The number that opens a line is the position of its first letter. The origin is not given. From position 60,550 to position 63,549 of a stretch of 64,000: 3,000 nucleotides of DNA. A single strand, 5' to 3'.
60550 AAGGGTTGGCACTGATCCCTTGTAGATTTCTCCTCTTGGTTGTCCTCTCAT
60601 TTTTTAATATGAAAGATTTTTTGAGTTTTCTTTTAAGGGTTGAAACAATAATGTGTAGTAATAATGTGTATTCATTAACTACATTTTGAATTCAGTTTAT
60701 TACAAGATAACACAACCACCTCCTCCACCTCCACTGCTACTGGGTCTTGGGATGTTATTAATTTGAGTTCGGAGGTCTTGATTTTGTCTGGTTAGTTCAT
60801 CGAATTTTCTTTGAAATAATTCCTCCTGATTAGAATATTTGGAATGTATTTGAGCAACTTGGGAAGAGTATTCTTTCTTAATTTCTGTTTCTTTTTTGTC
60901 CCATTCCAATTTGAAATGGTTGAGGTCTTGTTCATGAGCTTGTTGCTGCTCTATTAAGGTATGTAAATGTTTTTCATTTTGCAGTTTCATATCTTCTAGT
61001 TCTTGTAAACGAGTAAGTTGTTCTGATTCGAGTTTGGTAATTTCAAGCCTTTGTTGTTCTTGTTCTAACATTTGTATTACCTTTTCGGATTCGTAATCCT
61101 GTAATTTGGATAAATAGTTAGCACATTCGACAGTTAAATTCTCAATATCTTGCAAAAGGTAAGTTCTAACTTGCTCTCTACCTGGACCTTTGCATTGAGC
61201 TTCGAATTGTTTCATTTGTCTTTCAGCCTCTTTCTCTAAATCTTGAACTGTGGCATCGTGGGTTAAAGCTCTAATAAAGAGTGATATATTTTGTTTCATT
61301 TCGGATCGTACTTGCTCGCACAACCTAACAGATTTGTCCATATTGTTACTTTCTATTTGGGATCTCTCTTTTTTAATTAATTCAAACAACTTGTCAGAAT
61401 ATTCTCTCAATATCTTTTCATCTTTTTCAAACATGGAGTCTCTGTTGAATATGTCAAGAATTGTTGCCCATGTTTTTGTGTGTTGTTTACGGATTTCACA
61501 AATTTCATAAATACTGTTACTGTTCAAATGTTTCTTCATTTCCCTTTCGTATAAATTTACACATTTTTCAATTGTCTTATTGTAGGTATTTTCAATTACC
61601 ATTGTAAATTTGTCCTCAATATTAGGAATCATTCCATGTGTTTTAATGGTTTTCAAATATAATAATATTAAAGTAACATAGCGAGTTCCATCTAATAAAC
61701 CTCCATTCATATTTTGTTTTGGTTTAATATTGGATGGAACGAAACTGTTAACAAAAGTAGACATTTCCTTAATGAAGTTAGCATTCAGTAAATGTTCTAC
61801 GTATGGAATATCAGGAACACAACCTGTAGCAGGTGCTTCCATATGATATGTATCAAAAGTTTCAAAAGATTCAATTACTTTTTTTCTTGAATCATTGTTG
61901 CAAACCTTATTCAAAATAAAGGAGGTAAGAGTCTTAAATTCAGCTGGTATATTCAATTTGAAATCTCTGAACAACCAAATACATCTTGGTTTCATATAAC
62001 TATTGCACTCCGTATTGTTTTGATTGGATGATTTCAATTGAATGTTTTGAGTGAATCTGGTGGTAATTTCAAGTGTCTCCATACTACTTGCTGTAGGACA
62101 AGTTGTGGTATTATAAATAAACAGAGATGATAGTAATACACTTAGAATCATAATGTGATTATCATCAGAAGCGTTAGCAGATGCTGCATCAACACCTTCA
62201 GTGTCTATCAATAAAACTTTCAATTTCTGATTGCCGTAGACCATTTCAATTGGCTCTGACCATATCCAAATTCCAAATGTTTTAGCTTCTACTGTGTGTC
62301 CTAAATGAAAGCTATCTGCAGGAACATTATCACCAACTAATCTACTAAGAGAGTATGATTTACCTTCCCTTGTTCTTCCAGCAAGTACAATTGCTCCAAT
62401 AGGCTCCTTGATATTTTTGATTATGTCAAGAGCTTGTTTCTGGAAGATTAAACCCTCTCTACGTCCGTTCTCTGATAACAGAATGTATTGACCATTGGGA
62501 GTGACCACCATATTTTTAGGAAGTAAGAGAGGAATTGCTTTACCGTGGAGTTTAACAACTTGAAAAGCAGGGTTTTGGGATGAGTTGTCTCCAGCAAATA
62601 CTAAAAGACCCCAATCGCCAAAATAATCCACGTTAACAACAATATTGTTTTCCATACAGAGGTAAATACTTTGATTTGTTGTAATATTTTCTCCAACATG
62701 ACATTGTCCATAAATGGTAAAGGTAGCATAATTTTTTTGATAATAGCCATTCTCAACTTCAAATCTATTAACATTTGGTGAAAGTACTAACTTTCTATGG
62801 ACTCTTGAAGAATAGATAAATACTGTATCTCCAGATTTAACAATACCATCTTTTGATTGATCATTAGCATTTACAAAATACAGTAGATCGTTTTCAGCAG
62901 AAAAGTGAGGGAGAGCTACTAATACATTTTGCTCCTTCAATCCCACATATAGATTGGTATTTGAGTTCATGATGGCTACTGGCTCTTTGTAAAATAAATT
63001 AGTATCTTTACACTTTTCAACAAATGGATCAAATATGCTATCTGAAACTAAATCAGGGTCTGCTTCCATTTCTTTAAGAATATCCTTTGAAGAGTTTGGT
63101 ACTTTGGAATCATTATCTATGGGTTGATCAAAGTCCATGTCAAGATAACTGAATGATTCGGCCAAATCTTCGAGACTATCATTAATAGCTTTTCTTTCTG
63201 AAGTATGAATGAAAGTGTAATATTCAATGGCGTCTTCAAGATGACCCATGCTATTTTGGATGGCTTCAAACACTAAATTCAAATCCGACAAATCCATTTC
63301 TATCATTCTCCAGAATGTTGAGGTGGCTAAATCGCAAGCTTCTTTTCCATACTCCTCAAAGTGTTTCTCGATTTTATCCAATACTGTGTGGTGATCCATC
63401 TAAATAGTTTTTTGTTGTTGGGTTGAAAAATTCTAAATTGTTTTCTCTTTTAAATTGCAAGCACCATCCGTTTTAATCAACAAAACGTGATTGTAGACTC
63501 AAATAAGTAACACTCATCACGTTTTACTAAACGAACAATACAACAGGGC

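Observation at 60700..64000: Tandem pair of GBP-like large GTPases, both ending in prenylation (CaaX) boxes, with a novel roughly 330-aa N-terminal domain on the complete copy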

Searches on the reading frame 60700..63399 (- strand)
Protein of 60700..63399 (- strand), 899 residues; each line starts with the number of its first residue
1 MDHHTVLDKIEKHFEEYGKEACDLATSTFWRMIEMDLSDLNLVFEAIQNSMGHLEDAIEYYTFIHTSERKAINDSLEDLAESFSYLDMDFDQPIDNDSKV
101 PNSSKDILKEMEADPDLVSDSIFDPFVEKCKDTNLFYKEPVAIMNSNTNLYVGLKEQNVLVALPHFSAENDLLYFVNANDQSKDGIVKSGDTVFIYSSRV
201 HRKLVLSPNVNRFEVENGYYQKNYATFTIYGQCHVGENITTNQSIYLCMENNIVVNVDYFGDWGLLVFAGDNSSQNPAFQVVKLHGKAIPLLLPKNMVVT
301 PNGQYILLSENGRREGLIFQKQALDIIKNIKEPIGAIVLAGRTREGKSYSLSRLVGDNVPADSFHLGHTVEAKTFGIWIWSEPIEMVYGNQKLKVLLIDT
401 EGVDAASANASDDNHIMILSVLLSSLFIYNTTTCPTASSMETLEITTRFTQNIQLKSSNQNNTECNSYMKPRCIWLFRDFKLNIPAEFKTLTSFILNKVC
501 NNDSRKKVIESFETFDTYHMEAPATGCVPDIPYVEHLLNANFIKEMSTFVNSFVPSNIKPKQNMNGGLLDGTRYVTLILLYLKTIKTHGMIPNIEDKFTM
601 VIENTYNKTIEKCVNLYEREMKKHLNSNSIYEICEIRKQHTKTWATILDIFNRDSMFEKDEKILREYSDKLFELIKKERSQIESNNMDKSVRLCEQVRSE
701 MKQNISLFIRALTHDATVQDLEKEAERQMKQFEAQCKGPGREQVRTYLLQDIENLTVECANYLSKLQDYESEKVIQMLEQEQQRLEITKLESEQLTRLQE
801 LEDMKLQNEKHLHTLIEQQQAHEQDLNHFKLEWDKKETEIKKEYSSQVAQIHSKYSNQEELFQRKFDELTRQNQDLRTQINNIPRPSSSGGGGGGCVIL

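Call 4: search_protein_families(library=pfam, proteins=[window:60700-63399:-], max_evalue=0.1)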
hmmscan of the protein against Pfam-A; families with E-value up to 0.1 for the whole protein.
window:60700-63399:- (899 aa): 2 families
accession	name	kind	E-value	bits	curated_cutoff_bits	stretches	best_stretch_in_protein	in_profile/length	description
PF02263.25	GBP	-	9.5e-32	110.6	21.1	1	317-493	4-179/264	Guanylate-binding protein, N-terminal domain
PF02841.20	GBP_C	-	8.3e-10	39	24.3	1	568-860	4-287/297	Guanylate-binding protein, C-terminal domain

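Call 5: find_homologous_proteins(query=window:60700-63399:-)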
Query window:60700-63399:- (899 aa): 62 proteins with E <= 0.001 among 8000 candidates.
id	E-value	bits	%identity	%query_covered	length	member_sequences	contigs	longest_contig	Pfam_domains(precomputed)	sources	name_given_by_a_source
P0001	0.0e+0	2043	100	100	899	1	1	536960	PF02263.26,PF02841.21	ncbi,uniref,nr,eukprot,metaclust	ncbi:predicted protein [Naegleria gruberi]|uniref:Predicted protein n=1 Tax=Naegleria gruberi TaxID=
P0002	3.7e-156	540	33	99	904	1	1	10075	PF02263.26,PF02841.21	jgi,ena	-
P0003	1.6e-51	194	24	64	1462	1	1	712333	PF02263.26,PF01926.30,PF05879.19,PF02841.21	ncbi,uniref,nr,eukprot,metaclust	ncbi:uncharacterized protein LOC106166866 [Lingula anatina]|uniref:Uncharacterized protein LOC106166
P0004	1.6e-37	147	25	46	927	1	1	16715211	PF02263.26,PF01926.30,PF02841.21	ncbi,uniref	ncbi:guanylate-binding protein 1-like [Carettochelys insculpta]|uniref:guanylate-binding protein 1-l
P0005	4.4e-31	126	28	44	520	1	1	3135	PF02263.26,PF02841.21,PF25683.2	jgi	jgi:GTPase SAR1 family protein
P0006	2.1e-30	124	27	48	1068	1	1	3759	PF02263.26,PF00261.26,PF02841.21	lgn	-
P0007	5.7e-30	122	32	38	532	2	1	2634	PF02263.26,PF02841.21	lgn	-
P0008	1.7e-29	121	25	49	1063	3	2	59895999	PF02263.26,PF02841.21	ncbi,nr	ncbi:hypothetical protein P8452_38183 [Trifolium repens]|nr:guanylate-binding protein [Trifolium rep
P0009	2.6e-29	120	25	49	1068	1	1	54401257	PF02263.26,PF02841.21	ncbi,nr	ncbi:guanylate-binding protein 4 [Trifolium pratense]|nr:guanylate-binding protein 4 [Trifolium prat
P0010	5.5e-29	119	25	49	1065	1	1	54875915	PF02263.26,PF02841.21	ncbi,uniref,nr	ncbi:unnamed protein product [Trifolium pratense]|uniref:Uncharacterized protein n=1 Tax=Trifolium p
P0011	6.0e-29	119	24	49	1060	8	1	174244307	PF02263.26,PF02841.21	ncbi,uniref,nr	ncbi:uncharacterized protein LOC131602651 [Vicia villosa]|uniref:uncharacterized protein LOC13160265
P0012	1.3e-28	118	24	49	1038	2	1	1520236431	PF02263.26,PF02841.21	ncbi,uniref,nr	ncbi:unnamed protein product [Vicia faba]|uniref:GB1/RHD3-type G domain-containing protein n=1 Tax=V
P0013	1.9e-28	117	25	48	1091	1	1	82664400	PF02263.26,PF02841.21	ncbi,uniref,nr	ncbi:hypothetical protein Ddye_024114 [Dipteronia dyeriana]|uniref:GB1/RHD3-type G domain-containing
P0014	2.0e-25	107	25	53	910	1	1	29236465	PF02263.26,PF02841.21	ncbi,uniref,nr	ncbi:hypothetical protein Nepgr_007316 [Nepenthes gracilis]|uniref:GB1/RHD3-type G domain-containing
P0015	1.3e-23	101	29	45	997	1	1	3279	PF02263.26,PF00787.30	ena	-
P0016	3.1e-23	100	24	48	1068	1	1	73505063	PF02263.26,PF00261.26,PF02841.21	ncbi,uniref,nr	ncbi:guanylate-binding protein 1 [Benincasa hispida]|uniref:guanylate-binding protein 1 n=1 Tax=Beni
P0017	1.9e-21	94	24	48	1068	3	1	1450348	PF02263.26,PF00261.26,PF02841.21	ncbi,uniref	ncbi:unnamed protein product [Ilex paraguariensis]|uniref:GB1/RHD3-type G domain-containing protein 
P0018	2.7e-21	94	26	50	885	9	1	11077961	PF02263.26,PF02841.21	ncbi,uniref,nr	ncbi:hypothetical protein OEZ85_007901 [Tetradesmus obliquus]|uniref:GB1/RHD3-type G domain-containi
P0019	4.4e-21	93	29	39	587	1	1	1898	PF02263.26,PF02841.21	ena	-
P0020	1.2e-20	91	29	39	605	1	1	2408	PF02263.26,PF02841.21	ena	-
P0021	1.4e-20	91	26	45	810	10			PF02263.26,PF02841.21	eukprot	eukprot:GHRR01028142.1.p1 GENE.GHRR01028142.1~~GHRR01028142.1.p1 ORF type:complete len:811 (+),score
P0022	2.6e-20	90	25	60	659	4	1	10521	PF02263.26,PF02841.21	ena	-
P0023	5.0e-20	89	30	35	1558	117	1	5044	PF02263.26,PF02841.21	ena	-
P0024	1.4e-19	88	30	34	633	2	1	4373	PF02263.26,PF02841.21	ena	-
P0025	1.7e-19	88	29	39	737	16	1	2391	PF02263.26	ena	-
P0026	1.9e-19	87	29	35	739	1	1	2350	PF02263.26,PF02841.21,PF25683.2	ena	-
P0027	2.6e-19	87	29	35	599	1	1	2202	PF02263.26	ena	-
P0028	3.1e-19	87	31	24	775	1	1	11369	PF02263.26,PF25683.2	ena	-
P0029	3.7e-19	86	29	35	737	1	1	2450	PF02263.26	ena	-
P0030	5.7e-19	86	30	31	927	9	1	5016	PF02263.26,PF02841.21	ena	-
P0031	1.8e-18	84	29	37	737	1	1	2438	PF02263.26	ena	-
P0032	1.8e-18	84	30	37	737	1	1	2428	PF02263.26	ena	-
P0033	1.9e-18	84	30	37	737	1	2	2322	PF02263.26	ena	-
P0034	1.9e-18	84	30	37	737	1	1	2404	PF02263.26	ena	-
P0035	2.2e-18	84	31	33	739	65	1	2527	PF02263.26,PF02841.21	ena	-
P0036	3.2e-18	83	29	37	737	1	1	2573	PF02263.26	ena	-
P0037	4.0e-18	83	25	47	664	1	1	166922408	PF02263.26,PF02841.21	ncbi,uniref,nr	ncbi:guanylate-binding protein 3-like [Ochotona princeps]|uniref:guanylate-binding protein 3-like n=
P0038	4.3e-18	83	28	40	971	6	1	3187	PF02263.26,PF00787.30,PF02841.21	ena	-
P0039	2.3e-17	81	29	37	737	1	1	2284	PF02263.26,PF02841.21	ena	-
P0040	3.8e-17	80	29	37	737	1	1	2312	PF02263.26,PF02841.21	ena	-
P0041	4.3e-17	80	29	37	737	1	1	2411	PF02263.26,PF02841.21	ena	-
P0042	4.7e-17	80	29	37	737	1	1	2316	PF02263.26,PF02841.21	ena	-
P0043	4.8e-17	79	29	36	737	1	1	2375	PF02263.26,PF02841.21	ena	-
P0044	5.0e-17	79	29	37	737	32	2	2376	PF02263.26,PF02841.21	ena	-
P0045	5.2e-17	79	29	37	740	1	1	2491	PF02263.26,PF02841.21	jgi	jgi:hypothetical protein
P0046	5.3e-17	79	27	45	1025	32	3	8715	PF02263.26,PF00787.30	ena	-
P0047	6.9e-17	79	29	37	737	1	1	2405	PF02263.26,PF02841.21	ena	-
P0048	7.4e-17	79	29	37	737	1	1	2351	PF02263.26,PF02841.21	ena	-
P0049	8.9e-17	79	27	35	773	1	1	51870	PF02263.26,PF02841.21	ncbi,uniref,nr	ncbi:Guanylate-binding protein [Phytophthora palmivora]|uniref:Guanylate-binding protein n=1 Tax=Phy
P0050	1.2e-16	78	29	37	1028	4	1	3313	PF02263.26,PF02841.21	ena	-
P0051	2.2e-16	77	29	37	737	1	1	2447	PF02263.26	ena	-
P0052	6.8e-16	76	23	47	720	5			PF02263.26,PF02841.21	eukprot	eukprot:GHUV01028546.1.p1 GENE.GHUV01028546.1~~GHUV01028546.1.p1 ORF type:complete len:721 (+),score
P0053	1.7e-15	74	29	35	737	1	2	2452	PF02263.26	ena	-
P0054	2.0e-15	74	30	31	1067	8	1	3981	PF02263.26,PF02841.21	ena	-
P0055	6.9e-15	72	-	-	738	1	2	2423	PF02263.26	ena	-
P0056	7.4e-15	72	30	35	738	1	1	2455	PF02263.26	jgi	-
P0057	1.2e-13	68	27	36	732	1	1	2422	PF02263.26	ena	-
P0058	1.8e-13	68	26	35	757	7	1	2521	PF02263.26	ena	-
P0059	2.6e-12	64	29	19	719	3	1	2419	PF02263.26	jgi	-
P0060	6.0e-12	63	29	19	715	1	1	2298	PF02263.26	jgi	-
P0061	2.6e-11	61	24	38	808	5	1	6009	PF02263.26,PF02841.21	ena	-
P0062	7.3e-5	39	27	19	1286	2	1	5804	PF02263.26,PF00168.37,PF00036.39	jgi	jgi:hypothetical protein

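Call 6: find_encoding_contigs(protein=P0001, flank=10000, max_places=4)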
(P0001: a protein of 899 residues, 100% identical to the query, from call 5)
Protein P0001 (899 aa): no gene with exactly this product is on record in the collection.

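Call 7: find_encoding_contigs(protein=P0002, flank=10000, max_places=4)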
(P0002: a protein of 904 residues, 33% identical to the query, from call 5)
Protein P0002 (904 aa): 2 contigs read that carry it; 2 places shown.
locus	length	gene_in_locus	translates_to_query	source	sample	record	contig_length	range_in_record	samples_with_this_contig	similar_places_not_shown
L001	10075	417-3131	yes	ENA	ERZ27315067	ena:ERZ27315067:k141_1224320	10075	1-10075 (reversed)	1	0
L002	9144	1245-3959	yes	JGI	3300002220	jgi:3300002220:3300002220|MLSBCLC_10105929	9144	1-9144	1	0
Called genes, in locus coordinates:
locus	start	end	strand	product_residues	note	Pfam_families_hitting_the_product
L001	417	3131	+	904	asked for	PF02263:GBP, PF02841:GBP_C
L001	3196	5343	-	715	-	PF02263:GBP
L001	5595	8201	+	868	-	PF02263:GBP, PF02841:GBP_C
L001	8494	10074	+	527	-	?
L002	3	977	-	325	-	?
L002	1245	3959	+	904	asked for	PF02263:GBP, PF02841:GBP_C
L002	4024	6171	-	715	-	PF02263:GBP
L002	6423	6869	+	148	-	-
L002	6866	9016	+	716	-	PF02263:GBP, PF02841:GBP_C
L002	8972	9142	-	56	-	?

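Call 29: find_homologous_proteins(query=L001:6297-8198:+)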
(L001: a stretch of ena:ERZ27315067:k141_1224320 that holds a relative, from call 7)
Query L001:6297-8198:+ (634 aa): 2 proteins with E <= 0.001 among 8000 candidates.
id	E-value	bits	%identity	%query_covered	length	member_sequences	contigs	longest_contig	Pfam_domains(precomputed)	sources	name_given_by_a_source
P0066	0.0e+0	1414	100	100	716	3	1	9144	PF02263.26,PF02841.21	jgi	-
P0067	1.4e-13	69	23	68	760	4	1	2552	PF02263.26,PF02841.21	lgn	-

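Call 30: find_related_loci(query=A1, collection=metagenome_contigs, flank=10000)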
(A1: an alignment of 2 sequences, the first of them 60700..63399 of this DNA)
Query A1 (899 aa) in metagenome_contigs; peptide patterns used: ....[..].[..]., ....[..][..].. (x = any residue, [..] = any of these).
600 stretches matched a pattern, but none encodes a relative of the query by tblastn (E <= 1e-3).

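Call 31: find_related_loci(query=A1, collection=viral_contigs, flank=10000)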
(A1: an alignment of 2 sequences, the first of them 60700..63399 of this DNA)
Query A1 (899 aa) in viral_contigs; peptide patterns used: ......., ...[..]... (x = any residue, [..] = any of these).
217 stretches matched a pattern, but none encodes a relative of the query by tblastn (E <= 1e-3).

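Call 39: search_solved_structures(query=window:60700-63399:-, max_evalue=0.001, show_alignments=1)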
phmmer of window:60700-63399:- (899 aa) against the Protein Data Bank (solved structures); distinct sequences matched with E-value up to 0.001: 27.
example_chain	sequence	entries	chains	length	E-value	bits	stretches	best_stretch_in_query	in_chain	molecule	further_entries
6k2d_A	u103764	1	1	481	5e-31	110.8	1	311-755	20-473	Guanylate-binding protein 1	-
8r1a_A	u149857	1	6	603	2.4e-30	108.5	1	311-880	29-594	Guanylate binding protein 1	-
1dg3_A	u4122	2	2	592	5e-30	107.4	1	311-880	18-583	PROTEIN (INTERFERON-INDUCED GUANYLATE-BINDING PROTEIN 1) | INTERFERON-INDUCED GUANYLATE-BINDING PROTEIN 1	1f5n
8cqb_A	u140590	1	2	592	5.5e-30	107.3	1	311-880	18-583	Guanylate-binding protein 1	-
6k1z_A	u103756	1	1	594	5.5e-30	107.3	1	311-880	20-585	Guanylate-binding protein 1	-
8q4l_A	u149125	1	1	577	7.8e-30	106.8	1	311-878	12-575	Guanylate-binding protein 1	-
6loj_B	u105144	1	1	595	8.5e-30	106.7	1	311-880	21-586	Guanylate-binding protein 1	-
7e58_A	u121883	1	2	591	1.2e-28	102.9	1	315-868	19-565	Guanylate-binding protein 2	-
7m1s_A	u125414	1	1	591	6.5e-28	100.5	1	315-868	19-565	Guanylate-binding protein 2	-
7e59_G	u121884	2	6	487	7.3e-27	97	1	310-701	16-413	Guanylate-binding protein 5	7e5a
2b8w_A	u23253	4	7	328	7.1e-25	90.4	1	311-595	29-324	Interferon-induced guanylate-binding protein 1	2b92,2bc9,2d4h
6vkj_A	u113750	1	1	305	2.7e-24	88.5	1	315-587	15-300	Guanylate-binding protein 2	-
7ckf_A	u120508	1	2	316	1.2e-21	79.7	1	310-596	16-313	Guanylate-binding protein 5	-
6b9f_A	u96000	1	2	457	2.2e-05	25.9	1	355-449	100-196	Atlastin-1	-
6b9e_A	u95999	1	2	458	3.4e-05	25.3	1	355-449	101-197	Atlastin-1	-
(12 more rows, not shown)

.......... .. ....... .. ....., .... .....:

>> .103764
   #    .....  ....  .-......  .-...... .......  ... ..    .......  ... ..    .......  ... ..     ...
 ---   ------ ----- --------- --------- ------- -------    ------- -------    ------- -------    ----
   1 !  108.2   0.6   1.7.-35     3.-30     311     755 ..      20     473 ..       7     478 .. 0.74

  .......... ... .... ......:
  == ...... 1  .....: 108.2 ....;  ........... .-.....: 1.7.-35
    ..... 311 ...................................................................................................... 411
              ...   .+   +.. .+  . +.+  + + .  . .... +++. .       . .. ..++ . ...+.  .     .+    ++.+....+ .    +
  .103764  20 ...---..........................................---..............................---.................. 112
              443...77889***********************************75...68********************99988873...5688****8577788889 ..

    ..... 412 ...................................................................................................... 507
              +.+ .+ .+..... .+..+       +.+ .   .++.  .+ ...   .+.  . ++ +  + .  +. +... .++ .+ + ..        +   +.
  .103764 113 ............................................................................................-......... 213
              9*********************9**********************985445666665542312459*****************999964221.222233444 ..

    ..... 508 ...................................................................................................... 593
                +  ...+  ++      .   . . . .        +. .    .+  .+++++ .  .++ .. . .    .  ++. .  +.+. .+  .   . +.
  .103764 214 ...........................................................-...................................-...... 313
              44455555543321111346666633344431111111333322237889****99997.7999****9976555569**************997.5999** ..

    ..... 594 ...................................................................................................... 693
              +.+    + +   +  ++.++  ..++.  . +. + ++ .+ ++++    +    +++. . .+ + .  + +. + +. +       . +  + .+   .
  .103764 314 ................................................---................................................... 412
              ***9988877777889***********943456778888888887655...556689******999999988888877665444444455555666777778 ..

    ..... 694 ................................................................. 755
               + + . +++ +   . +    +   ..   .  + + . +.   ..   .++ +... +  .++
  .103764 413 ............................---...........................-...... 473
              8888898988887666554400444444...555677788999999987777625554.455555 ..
